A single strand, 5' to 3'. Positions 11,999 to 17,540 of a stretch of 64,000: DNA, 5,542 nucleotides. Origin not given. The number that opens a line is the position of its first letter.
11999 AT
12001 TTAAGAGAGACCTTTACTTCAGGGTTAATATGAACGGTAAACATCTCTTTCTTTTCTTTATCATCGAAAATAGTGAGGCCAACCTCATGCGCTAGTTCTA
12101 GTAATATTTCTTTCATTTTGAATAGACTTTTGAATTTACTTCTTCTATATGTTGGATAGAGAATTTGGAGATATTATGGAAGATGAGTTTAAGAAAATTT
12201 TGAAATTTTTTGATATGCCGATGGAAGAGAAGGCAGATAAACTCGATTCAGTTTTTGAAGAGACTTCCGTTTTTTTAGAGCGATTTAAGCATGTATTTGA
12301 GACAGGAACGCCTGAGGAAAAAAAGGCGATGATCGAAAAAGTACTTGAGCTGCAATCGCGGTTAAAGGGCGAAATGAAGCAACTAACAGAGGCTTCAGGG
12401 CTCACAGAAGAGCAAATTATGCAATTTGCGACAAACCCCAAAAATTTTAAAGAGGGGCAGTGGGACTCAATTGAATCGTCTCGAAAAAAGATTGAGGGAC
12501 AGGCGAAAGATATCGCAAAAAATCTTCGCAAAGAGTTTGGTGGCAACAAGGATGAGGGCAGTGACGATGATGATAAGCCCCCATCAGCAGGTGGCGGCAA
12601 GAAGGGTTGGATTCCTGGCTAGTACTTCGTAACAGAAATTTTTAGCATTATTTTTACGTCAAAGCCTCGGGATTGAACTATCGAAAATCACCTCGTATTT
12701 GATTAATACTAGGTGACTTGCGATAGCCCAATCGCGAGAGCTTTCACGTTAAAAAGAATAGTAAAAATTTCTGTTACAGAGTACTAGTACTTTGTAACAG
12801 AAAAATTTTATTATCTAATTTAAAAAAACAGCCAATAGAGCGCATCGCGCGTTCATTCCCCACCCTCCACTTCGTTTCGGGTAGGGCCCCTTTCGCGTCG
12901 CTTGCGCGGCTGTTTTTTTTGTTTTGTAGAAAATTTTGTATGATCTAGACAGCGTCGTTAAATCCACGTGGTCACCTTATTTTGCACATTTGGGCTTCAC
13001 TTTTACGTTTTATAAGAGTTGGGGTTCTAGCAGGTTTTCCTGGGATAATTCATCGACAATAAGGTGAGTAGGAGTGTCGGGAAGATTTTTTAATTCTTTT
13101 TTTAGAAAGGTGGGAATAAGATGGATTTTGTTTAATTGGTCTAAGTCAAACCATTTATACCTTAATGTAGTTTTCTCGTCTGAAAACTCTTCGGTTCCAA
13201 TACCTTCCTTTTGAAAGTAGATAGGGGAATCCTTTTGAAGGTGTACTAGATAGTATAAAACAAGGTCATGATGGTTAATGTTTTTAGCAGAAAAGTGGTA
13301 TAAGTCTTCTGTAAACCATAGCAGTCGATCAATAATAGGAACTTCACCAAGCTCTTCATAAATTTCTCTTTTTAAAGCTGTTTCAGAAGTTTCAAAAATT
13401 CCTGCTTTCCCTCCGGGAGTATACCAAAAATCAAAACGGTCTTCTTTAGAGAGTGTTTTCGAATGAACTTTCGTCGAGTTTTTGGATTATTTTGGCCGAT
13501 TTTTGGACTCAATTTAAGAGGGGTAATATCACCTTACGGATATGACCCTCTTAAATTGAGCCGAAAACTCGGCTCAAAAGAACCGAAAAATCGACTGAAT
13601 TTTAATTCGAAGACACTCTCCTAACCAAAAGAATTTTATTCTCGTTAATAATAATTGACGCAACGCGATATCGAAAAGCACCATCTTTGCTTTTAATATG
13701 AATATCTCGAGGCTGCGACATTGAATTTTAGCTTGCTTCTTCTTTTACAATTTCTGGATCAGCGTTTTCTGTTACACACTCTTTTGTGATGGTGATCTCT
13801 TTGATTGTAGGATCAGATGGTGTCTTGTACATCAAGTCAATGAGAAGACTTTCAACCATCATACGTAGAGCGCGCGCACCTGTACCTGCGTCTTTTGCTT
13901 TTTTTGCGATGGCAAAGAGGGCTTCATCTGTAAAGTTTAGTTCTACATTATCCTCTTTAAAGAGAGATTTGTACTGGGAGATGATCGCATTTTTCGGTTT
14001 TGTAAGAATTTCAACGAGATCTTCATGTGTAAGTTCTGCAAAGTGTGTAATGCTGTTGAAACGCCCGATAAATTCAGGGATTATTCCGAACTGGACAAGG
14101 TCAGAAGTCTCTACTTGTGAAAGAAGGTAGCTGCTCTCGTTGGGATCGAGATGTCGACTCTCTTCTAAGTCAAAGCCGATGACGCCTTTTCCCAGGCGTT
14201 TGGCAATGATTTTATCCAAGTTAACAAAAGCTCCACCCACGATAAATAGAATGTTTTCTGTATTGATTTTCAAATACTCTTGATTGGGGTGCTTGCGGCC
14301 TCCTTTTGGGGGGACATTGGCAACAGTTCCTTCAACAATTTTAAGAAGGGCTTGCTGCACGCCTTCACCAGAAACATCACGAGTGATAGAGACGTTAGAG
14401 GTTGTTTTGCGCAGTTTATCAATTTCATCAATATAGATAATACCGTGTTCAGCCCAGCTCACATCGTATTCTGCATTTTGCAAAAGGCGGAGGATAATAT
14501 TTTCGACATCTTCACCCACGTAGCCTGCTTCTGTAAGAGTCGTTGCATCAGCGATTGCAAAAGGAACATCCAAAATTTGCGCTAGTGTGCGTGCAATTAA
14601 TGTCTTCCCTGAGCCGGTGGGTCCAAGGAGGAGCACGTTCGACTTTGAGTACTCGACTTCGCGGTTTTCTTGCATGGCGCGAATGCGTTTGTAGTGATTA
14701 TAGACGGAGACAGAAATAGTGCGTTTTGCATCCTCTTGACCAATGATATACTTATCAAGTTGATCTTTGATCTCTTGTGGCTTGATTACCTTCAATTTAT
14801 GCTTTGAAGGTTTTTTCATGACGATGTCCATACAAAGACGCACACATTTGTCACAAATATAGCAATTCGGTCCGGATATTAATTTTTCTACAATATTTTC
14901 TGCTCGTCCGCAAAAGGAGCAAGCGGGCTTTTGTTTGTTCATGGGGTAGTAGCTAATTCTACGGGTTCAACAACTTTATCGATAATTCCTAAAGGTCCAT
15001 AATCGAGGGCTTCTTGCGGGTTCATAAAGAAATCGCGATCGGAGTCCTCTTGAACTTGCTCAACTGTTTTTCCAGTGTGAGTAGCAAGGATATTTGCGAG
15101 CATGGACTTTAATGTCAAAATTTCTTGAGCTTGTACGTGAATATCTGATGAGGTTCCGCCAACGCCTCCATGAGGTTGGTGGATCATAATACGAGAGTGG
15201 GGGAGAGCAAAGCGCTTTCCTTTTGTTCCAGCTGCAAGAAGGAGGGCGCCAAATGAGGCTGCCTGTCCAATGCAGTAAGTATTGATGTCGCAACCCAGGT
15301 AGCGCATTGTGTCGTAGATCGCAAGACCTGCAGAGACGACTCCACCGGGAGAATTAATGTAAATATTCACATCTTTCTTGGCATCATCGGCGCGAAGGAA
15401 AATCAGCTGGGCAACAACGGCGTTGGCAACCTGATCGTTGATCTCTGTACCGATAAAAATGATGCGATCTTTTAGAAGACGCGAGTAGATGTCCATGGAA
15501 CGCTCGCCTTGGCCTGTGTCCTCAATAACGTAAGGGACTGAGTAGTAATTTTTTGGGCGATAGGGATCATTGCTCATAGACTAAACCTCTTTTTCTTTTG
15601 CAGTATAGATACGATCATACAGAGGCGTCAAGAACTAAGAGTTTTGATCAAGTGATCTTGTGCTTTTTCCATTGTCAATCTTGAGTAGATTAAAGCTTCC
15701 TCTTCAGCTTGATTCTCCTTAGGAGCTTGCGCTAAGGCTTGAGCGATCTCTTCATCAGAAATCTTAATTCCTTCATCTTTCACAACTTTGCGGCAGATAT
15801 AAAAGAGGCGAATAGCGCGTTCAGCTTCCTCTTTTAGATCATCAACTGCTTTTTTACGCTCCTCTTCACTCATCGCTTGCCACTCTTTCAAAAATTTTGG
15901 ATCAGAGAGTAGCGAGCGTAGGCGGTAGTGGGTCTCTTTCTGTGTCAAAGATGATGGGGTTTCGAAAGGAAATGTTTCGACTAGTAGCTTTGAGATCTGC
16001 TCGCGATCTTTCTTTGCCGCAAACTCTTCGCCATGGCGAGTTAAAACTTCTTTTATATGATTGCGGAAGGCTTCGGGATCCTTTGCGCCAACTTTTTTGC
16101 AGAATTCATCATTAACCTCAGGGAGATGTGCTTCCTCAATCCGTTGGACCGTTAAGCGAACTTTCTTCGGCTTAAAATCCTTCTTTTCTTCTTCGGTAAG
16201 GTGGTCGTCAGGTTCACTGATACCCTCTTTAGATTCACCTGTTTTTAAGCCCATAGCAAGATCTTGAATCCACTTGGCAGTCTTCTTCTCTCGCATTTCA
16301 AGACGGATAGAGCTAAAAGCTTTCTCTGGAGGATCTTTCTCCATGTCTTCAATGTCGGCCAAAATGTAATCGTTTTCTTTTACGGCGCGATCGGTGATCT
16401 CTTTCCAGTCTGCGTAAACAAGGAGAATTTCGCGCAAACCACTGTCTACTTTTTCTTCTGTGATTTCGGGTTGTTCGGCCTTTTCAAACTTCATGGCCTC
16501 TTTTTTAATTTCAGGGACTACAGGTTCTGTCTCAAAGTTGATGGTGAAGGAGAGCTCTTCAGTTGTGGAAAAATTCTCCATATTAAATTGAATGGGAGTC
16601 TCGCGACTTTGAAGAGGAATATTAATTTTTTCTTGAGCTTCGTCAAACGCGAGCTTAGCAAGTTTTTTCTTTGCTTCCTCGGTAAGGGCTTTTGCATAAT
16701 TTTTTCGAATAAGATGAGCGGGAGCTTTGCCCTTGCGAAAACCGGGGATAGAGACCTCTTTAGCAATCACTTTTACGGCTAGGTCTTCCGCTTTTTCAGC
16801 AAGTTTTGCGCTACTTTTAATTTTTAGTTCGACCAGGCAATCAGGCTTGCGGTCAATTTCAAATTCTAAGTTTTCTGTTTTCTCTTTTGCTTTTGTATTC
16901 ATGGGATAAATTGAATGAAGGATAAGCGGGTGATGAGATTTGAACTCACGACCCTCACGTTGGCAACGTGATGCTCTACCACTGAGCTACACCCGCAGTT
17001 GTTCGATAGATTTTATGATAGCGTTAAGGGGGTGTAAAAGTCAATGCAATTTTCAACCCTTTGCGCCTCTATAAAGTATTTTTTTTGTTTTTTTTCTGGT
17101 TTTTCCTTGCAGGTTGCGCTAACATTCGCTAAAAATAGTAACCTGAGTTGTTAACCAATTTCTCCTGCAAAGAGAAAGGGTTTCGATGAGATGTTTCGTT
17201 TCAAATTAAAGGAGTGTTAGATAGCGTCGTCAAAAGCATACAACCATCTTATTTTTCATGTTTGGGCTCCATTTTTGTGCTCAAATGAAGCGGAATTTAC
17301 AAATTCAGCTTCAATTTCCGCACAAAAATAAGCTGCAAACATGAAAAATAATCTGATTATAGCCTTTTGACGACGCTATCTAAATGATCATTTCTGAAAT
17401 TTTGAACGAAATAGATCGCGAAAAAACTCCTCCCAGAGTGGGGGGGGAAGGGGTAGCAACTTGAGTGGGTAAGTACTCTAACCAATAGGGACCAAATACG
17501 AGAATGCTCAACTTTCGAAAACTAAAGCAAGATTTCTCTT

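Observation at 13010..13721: A Nudix hydrolase gene freshly inactivated by a second hairpin-element family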

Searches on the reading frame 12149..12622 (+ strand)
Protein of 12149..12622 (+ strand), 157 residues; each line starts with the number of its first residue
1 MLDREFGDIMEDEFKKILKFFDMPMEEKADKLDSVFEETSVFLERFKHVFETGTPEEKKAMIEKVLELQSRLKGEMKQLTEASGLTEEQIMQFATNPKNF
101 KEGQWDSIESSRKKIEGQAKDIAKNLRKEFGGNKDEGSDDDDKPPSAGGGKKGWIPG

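Call 41: find_encoding_contigs(protein=window:12149-12622:+, flank=5000, max_places=6)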
Protein window:12149-12622:+ (157 aa): no gene with exactly this product is on record in the collection.

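Call 42: find_encoding_contigs(protein=window:12176-12622:+, flank=5000, max_places=6)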
Protein window:12176-12622:+ (148 aa): 1 contig read that carries it; 1 place shown.
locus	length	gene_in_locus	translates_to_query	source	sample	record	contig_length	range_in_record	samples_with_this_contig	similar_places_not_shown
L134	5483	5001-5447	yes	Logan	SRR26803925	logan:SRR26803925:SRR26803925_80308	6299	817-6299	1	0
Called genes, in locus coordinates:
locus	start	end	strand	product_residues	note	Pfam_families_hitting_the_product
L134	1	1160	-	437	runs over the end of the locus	PF00006:ATP-synt_ab, PF18269:T3SS_ATPase_C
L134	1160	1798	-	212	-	PF09392:T3SS_needle_F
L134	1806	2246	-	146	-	PF09613:HrpB1_HrpK (weak)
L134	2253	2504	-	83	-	-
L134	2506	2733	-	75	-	PF17376:DUF5398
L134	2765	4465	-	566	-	PF16697:Yop-YscD_cpl, PF00498:FHA, PF16697:Yop-YscD_cpl, PF00498:FHA, PF23863:CdsD_PD1, PF22598:CdsD_PD2, PF23862:CdsD_C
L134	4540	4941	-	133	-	PF05932:CesT (weak)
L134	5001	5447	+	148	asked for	-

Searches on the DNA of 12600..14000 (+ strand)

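Call 17: search_rna_families(source=window, start=12600, end=14000, threshold=evalue, max_evalue=1)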
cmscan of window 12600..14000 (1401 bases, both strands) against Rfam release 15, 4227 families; matches with E-value up to 1: 10.
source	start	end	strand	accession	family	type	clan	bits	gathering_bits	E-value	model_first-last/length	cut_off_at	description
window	13489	13579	+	RF04145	MIR8706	Gene; miRNA;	-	33.7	95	0.00022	1-101/101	no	MIR8706 microRNA precursor family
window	13476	13592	+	RF04205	MIR2606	Gene; miRNA;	-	29.5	139.7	0.06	1-165/165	no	MIR2606 microRNA precursor family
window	12653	12752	-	RF04145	MIR8706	Gene; miRNA;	-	28.5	95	0.0051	1-101/101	no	MIR8706 microRNA precursor family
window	12732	12811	+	RF00243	traJ_5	Cis-reg;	CL00016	26.8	50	0.097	1-109/109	no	traJ 5' UTR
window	13504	13565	+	RF03402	mir-957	Gene; miRNA;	-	26.2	66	0.0059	1-77/77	no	mir-957 microRNA precursor family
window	12665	12739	-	RF04131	mir-2032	Gene; miRNA;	-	25.5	100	0.03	1-77/77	no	mir-2032 microRNA precursor family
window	13811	13866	-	RF00440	SNORD37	Gene; snRNA; snoRNA; CD-box;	-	24.7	45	0.045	1-65/65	no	Small nucleolar RNA SNORD37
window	13490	13577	-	RF03402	mir-957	Gene; miRNA;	-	21.8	66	0.097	1-77/77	no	mir-957 microRNA precursor family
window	12761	12811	-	RF04145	MIR8706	Gene; miRNA;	-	20.6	95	0.62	1-101/101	no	MIR8706 microRNA precursor family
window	12984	13060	-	RF01121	sR38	Gene; snRNA; snoRNA; CD-box;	-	18.5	50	0.14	1-59/59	no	Small nucleolar RNA sR38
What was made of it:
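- Tried and rejected: Rfam gave no family, only sub-threshold generic hairpin (miRNA-like) hits (call 17).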

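Call 44: search_dna_similar(query=window:13440-13630:+, collection=plasmids, mode=distant, max_evalue=0.01)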
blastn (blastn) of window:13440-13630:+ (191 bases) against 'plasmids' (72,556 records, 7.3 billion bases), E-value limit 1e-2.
No match.

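Call 71: search_dna_similar(query=window:13440-13630:+, collection=phages, mode=distant, max_evalue=0.01)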
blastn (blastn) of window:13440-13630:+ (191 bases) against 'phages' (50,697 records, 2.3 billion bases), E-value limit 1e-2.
No match.

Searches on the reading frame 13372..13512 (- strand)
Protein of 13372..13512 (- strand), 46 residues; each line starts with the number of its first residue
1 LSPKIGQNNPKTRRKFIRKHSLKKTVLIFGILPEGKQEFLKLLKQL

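Call 69: find_encoding_contigs(protein=window:13372-13512:-, flank=3000, max_places=10)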
Protein window:13372-13512:- (46 aa): no gene with exactly this product is on record in the collection.

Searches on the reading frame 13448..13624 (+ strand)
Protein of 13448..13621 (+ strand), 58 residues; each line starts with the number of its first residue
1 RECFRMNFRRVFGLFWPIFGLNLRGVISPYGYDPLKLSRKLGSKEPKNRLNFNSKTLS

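Call 20: find_homologous_proteins(query=window:13448-13621:+, max_evalue=10)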
Query seq(58 aa): 4 candidates shared short words with the query, none scored E <= 10.
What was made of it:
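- On Bacterial MITE (non-autonomous element with terminal inverted repeats): The single 53-aa antisense ORF has no relatives among 5.8 billion proteins (call 20).
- Tried and rejected: A protein-space search with the element's 58-aa open antisense frame, meant to catch mis-called ORFs in other copies, found nothing (call 20).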

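Call 68: find_encoding_contigs(protein=window:13463-13624:+, flank=3000, max_places=10)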
Protein window:13463-13624:+ (53 aa): no gene with exactly this product is on record in the collection.
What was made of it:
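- Tried and rejected: Exact look-ups of two element ORFs also found nothing (calls 68, 69).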

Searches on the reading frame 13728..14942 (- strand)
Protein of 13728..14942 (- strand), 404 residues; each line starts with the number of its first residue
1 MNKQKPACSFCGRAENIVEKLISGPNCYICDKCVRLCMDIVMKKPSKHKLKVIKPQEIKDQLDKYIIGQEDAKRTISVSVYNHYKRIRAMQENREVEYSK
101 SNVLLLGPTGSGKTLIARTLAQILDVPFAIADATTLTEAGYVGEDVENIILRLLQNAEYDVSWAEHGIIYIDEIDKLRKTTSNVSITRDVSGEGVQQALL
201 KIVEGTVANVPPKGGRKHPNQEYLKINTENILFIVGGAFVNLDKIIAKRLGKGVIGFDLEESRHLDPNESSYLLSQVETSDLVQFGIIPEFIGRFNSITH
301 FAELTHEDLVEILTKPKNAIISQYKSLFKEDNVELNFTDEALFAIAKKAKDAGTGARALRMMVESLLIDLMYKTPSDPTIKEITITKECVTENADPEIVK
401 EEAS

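Call 12: find_encoding_contigs(protein=window:13728-14942:-, flank=6000, max_places=10)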
Protein window:13728-14942:- (404 aa): 1 contig read that carries it; 1 place shown.
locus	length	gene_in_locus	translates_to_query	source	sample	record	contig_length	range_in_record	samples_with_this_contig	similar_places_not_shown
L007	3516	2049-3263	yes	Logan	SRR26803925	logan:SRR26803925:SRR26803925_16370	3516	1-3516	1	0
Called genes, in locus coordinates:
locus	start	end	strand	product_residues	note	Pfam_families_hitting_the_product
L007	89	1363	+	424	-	PF05697:Trigger_N, PF05698:Trigger_C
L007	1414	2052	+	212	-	PF00574:CLP_protease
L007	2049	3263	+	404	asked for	PF06689:zf-C4_ClpX, PF00493:MCM (weak), PF01078:Mg_chelatase (faint), PF05496:RuvB_N (faint), PF14532:Sigma54_activ_2 (weak), PF07724:AAA_2, PF00004:AAA, PF10431:ClpB_D2-small, +1 more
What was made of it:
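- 13728..14942 (-): clpX, the upstream gene of the tig-clpP-clpX cluster. Its stop codon is 6 nt before the Nudix ATG. Pfam domains come from call 12.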

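Call 33: find_homologous_proteins(query=window:13728-14942:-, max_evalue=1e-100)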
Query window:13728-14942:- (404 aa): 7981 proteins with E <= 1e-100 among 8000 candidates; the best 120 are listed.
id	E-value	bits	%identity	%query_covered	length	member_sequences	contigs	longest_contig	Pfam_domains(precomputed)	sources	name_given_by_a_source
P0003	4.0e-264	893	100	100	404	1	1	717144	PF07724.21,PF06689.20,PF00493.30,PF00004.36,PF05496.19,PF14532.13,PF07728.21,PF01078.28,PF10431.16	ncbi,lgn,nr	ncbi:MAG: ATP-dependent Clp protease ATP-binding subunit ClpX [Candidatus Algichlamydia australiensi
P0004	5.7e-243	824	92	100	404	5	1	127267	PF07724.21,PF06689.20,PF00493.30,PF00004.36,PF05496.19,PF14532.13,PF07728.21,PF01078.28,PF10431.16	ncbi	ncbi:MAG: ATP-dependent Clp protease ATP-binding subunit ClpX [Chlamydiales bacterium]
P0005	3.1e-236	801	89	100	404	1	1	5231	PF07724.21,PF06689.20,PF00493.30,PF00004.36,PF05496.19,PF14532.13,PF07728.21,PF01078.28,PF10431.16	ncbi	-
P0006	3.2e-212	722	79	100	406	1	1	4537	PF07724.21,PF06689.20,PF00493.30,PF00004.36,PF05496.19,PF14532.13,PF07728.21,PF01078.28,PF10431.16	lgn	-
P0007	3.7e-210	716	78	100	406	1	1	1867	PF07724.21,PF06689.20,PF00004.36,PF14532.13,PF07728.21,PF01078.28,PF10431.16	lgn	-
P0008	4.1e-209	712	89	91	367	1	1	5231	PF07724.21,PF00493.30,PF00004.36,PF05496.19,PF14532.13,PF07728.21,PF01078.28,PF10431.16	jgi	-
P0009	4.7e-206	702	78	99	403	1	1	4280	PF07724.21,PF06689.20,PF00493.30,PF00004.36,PF14532.13,PF07728.21,PF01078.28,PF10431.16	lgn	-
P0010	1.2e-204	698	78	99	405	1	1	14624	PF07724.21,PF06689.20,PF00004.36,PF05496.19,PF07728.21,PF01078.28,PF10431.16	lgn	-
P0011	1.6e-199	681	77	98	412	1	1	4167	PF07724.21,PF06689.20,PF00004.36,PF05496.19,PF07728.21,PF01078.28,PF10431.16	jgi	jgi:ATP-dependent Clp protease ATP-binding subunit ClpX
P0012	2.2e-199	680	76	100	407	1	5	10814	PF00158.33,PF07724.21,PF06689.20,PF00493.30,PF00004.36,PF05496.19,PF14532.13,PF07728.21,PF01078.28,PF10431.16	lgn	-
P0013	2.5e-199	680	76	99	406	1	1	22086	PF07724.21,PF06689.20,PF00493.30,PF00004.36,PF14532.13,PF07728.21,PF01078.28,PF10431.16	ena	-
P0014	3.6e-199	679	77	98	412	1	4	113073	PF07724.21,PF06689.20,PF00004.36,PF05496.19,PF14532.13,PF07728.21,PF01078.28,PF10431.16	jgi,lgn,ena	-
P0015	9.8e-199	678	75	99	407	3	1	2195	PF07724.21,PF06689.20,PF00004.36,PF14532.13,PF07728.21,PF01078.28,PF10431.16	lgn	-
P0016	3.0e-198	676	76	99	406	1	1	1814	PF07724.21,PF06689.20,PF00493.30,PF00004.36,PF05496.19,PF07728.21,PF01078.28,PF10431.16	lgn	-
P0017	7.5e-198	675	76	96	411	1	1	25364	PF07724.21,PF06689.20,PF00004.36,PF14532.13,PF07728.21,PF01078.28,PF10431.16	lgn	-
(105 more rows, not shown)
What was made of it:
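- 13728..14942 (-): It is 100% identical to the NCBI ClpX of the MAG Candidatus Algichlamydia australiensis (call 33).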

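Call 34: find_encoding_contigs(protein=P0004, flank=10000, max_places=4)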
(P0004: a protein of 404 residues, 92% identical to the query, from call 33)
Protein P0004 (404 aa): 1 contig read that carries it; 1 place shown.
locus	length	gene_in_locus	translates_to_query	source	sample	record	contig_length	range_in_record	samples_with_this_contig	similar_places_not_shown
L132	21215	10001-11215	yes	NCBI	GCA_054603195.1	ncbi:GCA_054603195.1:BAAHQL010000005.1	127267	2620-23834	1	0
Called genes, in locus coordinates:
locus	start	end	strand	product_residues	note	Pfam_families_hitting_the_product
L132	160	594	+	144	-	PF00334:NDK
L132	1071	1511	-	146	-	PF02580:Tyr_Deacylase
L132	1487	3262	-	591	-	PF17297:PEPCK_N, PF00821:PEPCK_GTP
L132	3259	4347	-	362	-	PF00022:Actin (faint), PF06723:MreB_Mbl, PF11104:PilM_2 (faint), PF00012:HSP70, PF14450:FtsA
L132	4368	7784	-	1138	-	PF08455:SNF2_assoc, PF04851:ResIII, PF00176:SNF2-rel_dom, PF00270:DEAD (weak), PF00271:Helicase_C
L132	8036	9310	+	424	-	PF05697:Trigger_N, PF05698:Trigger_C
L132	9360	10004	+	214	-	PF00574:CLP_protease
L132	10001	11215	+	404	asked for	PF06689:zf-C4_ClpX, PF00493:MCM (weak), PF01078:Mg_chelatase (faint), PF05496:RuvB_N (faint), PF07724:AAA_2, PF00004:AAA, PF07728:AAA_5 (weak), PF10431:ClpB_D2-small, +1 more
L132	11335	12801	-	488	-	PF01637:ATPase_2, PF13191:AAA_16 (weak), PF13173:AAA_14 (weak)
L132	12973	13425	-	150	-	-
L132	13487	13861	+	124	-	PF05932:CesT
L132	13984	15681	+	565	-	PF16697:Yop-YscD_cpl, PF00498:FHA, PF16697:Yop-YscD_cpl, PF00498:FHA, PF23863:CdsD_PD1, PF22598:CdsD_PD2, PF23862:CdsD_C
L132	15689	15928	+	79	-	PF17376:DUF5398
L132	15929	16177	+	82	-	-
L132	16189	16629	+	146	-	PF09613:HrpB1_HrpK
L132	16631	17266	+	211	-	PF09392:T3SS_needle_F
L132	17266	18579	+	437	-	PF00006:ATP-synt_ab, PF18269:T3SS_ATPase_C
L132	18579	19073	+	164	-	PF02050:FliJ (weak), PF16789:YscO-like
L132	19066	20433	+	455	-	-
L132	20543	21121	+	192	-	-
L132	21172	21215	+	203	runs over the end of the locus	-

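Call 35: find_encoding_contigs(protein=P0005, flank=10000, max_places=4)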
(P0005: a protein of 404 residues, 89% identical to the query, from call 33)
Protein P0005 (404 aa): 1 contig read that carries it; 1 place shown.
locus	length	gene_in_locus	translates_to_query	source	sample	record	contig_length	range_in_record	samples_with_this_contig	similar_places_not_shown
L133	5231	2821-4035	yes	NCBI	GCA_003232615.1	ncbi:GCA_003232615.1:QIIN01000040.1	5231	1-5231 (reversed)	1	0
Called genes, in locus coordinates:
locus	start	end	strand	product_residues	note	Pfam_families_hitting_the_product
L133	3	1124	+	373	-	?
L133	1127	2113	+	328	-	PF10282:Lactonase (faint), PF00400:WD40 (faint), PF23381:Beta-prop_IFT122_1st (faint), PF24814:WD40_Prp19 (faint), PF25174:Beta-prop_THOC3 (faint), PF24796:WDR55 (faint), PF23414:Beta-prop_EML_2 (weak), PF24817:WD40_WDHD1_1st (weak), +1 more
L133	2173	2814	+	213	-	PF00574:CLP_protease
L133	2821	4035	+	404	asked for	PF06689:zf-C4_ClpX, PF00493:MCM (weak), PF01078:Mg_chelatase (faint), PF05496:RuvB_N (faint), PF14532:Sigma54_activ_2 (weak), PF07724:AAA_2, PF00004:AAA, PF10431:ClpB_D2-small, +1 more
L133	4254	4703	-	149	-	-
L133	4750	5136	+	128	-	PF05932:CesT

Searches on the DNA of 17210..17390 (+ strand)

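Call 70: search_dna_similar(query=window:17210-17390:+, collection=plasmids, mode=distant, max_evalue=0.01)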
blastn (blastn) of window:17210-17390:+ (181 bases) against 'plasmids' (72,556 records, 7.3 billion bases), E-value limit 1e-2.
No match.
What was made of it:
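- Tried and rejected: blastn of the element against plasmids and phages, and of a sister-family copy against plasmids, gave no match (calls 44, 70, 71).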
